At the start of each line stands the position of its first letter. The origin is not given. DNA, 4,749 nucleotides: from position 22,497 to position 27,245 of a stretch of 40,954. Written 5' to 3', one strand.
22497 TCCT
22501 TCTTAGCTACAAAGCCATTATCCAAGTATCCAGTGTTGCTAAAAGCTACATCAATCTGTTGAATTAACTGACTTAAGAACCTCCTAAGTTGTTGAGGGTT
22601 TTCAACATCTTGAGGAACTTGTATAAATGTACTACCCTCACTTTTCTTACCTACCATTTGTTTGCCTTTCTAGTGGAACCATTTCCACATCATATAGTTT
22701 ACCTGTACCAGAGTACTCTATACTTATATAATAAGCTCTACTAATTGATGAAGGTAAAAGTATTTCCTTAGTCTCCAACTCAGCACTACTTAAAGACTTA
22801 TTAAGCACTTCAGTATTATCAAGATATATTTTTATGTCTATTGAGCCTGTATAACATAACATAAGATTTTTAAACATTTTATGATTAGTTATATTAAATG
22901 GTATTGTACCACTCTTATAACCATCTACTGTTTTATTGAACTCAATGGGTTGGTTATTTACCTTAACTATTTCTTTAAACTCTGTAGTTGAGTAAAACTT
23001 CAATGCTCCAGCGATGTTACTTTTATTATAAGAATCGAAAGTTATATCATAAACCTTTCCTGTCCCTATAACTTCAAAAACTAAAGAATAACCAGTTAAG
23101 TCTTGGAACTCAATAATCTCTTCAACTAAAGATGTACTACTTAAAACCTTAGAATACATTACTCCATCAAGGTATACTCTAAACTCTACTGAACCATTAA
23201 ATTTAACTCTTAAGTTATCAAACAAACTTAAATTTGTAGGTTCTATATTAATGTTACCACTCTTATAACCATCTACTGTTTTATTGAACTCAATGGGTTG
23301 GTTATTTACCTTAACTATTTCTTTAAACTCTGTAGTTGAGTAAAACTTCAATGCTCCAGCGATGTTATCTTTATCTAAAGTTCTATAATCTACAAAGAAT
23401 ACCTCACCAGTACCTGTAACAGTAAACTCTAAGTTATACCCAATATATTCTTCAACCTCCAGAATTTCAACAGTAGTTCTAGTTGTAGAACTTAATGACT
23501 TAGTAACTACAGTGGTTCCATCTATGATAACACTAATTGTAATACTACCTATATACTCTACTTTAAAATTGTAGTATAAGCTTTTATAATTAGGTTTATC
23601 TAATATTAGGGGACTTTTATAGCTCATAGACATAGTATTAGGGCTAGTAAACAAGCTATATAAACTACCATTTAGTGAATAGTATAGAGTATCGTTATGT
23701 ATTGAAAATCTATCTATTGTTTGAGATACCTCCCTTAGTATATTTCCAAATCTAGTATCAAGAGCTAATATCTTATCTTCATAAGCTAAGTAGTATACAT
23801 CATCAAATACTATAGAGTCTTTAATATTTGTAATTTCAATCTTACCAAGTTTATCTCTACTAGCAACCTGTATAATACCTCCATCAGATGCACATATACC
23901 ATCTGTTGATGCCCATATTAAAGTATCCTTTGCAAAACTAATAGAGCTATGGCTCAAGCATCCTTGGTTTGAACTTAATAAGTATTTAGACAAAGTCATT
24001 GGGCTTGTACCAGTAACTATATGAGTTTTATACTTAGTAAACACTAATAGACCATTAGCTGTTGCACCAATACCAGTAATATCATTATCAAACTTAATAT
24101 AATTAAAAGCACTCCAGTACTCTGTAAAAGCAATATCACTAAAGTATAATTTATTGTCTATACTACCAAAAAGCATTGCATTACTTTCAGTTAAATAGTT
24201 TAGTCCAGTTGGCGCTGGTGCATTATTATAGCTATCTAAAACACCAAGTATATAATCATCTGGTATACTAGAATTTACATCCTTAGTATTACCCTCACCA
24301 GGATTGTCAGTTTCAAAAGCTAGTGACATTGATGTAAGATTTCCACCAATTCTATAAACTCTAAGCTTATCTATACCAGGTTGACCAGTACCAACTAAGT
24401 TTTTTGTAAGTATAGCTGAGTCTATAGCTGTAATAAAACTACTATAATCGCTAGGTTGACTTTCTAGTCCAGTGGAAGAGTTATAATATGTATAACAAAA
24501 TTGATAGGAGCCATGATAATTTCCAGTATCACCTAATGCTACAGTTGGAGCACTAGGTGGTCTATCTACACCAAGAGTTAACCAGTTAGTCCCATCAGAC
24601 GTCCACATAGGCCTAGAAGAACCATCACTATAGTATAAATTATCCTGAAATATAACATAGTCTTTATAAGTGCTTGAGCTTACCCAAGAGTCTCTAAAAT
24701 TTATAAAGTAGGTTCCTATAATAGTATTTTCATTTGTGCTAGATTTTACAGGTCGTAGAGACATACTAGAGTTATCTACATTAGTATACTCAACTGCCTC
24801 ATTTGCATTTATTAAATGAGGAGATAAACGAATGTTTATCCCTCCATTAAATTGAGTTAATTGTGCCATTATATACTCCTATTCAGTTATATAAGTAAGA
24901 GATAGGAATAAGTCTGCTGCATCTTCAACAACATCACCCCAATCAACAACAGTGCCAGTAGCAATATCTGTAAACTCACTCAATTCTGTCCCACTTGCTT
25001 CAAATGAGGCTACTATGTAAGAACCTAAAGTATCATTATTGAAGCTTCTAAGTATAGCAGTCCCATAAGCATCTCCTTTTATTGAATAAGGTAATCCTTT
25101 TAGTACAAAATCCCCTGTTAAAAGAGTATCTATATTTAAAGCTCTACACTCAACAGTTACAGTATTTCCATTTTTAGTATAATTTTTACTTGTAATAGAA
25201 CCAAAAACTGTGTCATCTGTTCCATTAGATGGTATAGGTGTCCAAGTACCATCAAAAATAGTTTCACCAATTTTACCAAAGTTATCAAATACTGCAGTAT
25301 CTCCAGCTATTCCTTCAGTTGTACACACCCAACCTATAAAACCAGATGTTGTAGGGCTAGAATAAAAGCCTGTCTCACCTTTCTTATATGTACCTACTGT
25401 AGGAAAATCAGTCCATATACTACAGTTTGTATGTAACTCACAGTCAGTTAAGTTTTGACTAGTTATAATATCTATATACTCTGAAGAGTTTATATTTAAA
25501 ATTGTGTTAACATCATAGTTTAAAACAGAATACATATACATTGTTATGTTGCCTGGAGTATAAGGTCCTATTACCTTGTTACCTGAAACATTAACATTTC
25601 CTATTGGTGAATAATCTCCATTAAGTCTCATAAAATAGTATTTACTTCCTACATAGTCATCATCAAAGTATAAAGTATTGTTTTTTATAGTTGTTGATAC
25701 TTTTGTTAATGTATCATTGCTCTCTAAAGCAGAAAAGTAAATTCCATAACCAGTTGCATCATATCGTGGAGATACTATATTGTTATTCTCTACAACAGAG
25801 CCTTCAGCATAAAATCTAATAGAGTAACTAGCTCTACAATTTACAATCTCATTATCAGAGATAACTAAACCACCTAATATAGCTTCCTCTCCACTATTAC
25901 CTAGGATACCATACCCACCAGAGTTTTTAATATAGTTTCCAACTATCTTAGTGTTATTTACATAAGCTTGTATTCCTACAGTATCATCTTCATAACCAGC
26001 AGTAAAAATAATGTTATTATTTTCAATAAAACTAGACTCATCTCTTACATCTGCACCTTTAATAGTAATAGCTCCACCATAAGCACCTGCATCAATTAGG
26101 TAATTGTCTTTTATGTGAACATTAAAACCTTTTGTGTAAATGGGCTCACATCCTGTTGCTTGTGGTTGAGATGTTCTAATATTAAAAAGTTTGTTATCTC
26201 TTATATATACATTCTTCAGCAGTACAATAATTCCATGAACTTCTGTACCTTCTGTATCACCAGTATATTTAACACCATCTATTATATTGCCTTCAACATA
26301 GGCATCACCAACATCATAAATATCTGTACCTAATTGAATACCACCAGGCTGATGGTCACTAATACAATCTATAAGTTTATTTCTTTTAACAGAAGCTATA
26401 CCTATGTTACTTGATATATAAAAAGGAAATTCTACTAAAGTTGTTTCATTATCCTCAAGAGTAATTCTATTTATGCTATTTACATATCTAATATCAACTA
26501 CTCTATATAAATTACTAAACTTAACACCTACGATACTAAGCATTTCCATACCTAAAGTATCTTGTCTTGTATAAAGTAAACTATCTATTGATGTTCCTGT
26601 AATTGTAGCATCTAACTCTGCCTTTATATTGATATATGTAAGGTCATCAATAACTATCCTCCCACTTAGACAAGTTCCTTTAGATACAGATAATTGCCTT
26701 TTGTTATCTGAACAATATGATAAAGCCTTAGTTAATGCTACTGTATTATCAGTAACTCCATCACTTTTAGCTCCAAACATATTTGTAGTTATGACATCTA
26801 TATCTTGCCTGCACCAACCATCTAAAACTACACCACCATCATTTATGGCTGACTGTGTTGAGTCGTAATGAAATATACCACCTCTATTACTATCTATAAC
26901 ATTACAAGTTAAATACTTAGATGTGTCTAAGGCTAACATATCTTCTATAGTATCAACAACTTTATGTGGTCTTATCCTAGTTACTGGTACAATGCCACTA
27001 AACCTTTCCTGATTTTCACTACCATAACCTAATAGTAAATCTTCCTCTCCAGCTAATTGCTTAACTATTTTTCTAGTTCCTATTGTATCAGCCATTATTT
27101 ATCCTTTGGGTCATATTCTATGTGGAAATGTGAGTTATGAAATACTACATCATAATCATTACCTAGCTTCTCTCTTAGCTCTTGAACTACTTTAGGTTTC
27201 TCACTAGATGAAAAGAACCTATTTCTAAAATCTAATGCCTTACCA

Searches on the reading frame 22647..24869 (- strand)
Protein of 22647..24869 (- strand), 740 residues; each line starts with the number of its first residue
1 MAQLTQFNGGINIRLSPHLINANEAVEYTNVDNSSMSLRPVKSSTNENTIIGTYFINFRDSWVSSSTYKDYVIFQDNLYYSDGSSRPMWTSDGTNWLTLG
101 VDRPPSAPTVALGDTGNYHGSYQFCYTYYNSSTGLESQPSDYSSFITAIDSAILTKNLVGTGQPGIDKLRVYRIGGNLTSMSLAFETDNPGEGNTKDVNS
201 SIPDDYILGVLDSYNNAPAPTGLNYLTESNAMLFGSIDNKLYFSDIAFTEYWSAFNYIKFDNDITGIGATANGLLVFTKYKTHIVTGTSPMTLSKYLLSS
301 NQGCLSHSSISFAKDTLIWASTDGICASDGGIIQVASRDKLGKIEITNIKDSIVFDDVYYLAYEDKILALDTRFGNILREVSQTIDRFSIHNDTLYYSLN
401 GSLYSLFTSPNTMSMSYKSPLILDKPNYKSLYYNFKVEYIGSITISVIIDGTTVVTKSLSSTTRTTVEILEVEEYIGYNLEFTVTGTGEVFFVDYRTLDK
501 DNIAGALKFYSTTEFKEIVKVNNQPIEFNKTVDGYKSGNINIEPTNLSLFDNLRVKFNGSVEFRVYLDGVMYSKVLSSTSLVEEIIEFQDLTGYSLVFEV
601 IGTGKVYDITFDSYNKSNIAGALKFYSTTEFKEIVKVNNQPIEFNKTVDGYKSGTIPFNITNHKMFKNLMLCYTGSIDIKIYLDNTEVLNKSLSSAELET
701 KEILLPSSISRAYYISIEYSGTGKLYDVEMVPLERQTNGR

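Call 12: search_protein_families(library=phrogs, proteins=[window:22647-24869:-], max_evalue=0.001)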
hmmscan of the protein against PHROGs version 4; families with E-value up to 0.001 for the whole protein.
window:22647-24869:- (740 aa): 2 families
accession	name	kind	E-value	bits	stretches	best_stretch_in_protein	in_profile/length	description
phrog_511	-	head and packaging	1.3e-74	253.1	1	3-490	323-846/862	internal virion protein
phrog_8040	-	connector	0.00012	22.1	1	85-324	114-343/396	head closure Hc3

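Call 13: search_protein_families(library=pfam, proteins=[window:22647-24869:-], max_evalue=0.001)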
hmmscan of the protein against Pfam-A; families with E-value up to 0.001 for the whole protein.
window:22647-24869:- (740 aa): 0 families

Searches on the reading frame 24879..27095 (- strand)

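Call 12: search_protein_families(library=phrogs, proteins=[window:24879-27095:-], max_evalue=0.001)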
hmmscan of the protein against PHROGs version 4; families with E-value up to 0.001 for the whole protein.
window:24879-27095:- (738 aa): 1 family
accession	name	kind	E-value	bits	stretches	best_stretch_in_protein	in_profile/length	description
phrog_4250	-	tail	2.1e-05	24.1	1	72-133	184-252/786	EPS depolymerase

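Call 13: search_protein_families(library=pfam, proteins=[window:24879-27095:-], max_evalue=0.001)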
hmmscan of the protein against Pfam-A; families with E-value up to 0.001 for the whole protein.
window:24879-27095:- (738 aa): 0 families
